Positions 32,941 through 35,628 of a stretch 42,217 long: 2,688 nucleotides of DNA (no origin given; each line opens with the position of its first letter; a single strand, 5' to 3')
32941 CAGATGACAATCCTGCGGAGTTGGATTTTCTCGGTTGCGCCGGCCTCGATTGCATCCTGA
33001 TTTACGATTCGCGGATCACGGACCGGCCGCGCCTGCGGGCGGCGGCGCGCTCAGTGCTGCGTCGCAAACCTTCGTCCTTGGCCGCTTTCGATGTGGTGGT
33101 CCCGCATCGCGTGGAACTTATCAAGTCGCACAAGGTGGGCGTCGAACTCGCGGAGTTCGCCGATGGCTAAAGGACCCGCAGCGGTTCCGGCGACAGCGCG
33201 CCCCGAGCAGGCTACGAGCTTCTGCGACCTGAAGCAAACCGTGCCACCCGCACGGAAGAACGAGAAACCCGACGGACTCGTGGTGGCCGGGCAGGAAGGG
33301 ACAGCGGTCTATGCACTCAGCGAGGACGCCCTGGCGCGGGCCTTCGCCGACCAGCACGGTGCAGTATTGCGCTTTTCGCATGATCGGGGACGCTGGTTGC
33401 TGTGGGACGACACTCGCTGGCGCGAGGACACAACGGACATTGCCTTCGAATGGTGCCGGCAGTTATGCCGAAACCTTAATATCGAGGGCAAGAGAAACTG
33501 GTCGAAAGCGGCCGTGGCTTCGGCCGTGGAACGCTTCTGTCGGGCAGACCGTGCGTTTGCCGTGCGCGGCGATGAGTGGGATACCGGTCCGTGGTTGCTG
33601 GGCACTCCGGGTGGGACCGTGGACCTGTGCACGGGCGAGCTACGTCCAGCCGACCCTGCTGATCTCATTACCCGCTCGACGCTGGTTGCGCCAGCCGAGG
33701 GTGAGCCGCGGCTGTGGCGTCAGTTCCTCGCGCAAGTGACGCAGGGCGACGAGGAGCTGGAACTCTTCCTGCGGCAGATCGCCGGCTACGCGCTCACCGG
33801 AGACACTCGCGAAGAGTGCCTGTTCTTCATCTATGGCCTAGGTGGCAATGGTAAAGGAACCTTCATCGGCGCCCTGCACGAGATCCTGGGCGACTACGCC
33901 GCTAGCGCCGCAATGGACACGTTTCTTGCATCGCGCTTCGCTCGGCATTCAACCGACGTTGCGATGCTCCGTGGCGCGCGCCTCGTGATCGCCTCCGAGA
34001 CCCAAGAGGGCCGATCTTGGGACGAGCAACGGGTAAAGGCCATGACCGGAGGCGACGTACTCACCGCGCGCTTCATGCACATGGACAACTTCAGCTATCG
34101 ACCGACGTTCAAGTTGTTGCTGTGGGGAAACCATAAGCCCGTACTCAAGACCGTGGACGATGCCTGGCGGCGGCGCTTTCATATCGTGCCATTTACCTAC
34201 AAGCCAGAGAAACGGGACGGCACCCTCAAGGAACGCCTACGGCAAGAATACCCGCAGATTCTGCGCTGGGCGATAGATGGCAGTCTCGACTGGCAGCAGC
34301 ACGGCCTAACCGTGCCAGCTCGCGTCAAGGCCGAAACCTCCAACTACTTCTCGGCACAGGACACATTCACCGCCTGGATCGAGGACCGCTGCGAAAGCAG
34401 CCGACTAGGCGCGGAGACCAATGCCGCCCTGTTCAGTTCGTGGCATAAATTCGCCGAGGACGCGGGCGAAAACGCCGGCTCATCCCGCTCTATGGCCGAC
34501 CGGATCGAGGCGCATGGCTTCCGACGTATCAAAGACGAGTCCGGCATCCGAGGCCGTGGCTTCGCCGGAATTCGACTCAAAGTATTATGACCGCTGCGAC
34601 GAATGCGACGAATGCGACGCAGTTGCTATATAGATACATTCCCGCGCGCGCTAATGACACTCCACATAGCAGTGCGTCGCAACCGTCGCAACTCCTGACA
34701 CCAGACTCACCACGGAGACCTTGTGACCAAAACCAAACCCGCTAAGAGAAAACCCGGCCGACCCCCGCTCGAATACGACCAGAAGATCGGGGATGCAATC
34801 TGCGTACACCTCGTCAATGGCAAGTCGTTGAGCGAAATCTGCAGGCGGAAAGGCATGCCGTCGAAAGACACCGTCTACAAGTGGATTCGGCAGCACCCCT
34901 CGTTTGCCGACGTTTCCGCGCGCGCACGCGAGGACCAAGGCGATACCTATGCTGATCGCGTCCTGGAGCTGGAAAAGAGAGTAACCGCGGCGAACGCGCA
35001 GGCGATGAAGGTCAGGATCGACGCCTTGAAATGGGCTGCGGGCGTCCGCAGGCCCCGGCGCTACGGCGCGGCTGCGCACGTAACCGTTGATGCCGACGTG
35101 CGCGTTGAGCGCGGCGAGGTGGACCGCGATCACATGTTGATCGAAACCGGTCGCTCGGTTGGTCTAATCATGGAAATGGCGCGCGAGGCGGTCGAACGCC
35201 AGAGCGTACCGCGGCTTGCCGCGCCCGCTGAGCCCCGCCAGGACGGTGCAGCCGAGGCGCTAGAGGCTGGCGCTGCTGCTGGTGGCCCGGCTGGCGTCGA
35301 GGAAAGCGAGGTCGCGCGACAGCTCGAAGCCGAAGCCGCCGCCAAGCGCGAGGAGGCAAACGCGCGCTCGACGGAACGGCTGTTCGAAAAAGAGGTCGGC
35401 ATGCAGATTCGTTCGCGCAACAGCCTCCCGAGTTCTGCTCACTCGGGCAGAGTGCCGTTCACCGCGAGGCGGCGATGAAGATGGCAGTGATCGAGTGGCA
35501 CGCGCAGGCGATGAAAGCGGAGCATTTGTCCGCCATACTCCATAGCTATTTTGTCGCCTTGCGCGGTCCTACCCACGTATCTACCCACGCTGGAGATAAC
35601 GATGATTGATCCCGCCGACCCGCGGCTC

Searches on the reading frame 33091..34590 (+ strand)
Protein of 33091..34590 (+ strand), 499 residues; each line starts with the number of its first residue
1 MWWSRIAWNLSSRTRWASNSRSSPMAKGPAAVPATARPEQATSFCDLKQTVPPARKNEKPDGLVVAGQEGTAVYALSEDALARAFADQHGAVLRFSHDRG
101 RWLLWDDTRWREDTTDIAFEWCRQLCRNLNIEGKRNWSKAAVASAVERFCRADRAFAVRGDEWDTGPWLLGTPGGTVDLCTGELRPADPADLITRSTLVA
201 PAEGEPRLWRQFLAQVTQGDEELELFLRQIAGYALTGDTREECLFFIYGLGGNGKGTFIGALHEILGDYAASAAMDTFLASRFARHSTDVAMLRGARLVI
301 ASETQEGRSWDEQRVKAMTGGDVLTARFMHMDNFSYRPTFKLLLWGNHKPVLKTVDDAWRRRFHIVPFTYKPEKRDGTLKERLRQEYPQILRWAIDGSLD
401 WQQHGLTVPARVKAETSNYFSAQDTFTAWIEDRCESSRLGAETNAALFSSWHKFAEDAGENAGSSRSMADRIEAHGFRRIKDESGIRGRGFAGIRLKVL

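Call 38: search_protein_families(library=pfam, proteins=[window:33091-34590:+], max_evalue=0.001)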
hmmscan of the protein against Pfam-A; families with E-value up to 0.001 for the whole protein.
window:33091-34590:+ (499 aa): 2 families
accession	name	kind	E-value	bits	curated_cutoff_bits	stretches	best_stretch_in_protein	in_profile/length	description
PF08706.16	D5_N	-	4.5e-25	89.1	22.4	1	82-218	1-145/145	D5 N terminal like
PF19263.5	DUF5906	-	2.7e-13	51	27.6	1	247-361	1-114/114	Family of unknown function (DUF5906)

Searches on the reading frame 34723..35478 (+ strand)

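Call 38: search_protein_families(library=pfam, proteins=[window:34723-35478:+], max_evalue=0.001)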
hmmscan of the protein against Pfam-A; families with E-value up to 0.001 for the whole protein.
window:34723-35478:+ (251 aa): 1 family
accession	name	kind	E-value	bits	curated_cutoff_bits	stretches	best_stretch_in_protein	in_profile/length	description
PF20901.3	Sf6_terminase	-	7.9e-30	103.5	27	1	18-119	1-104/106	Bacteriophage Sf6, terminase small subunit-like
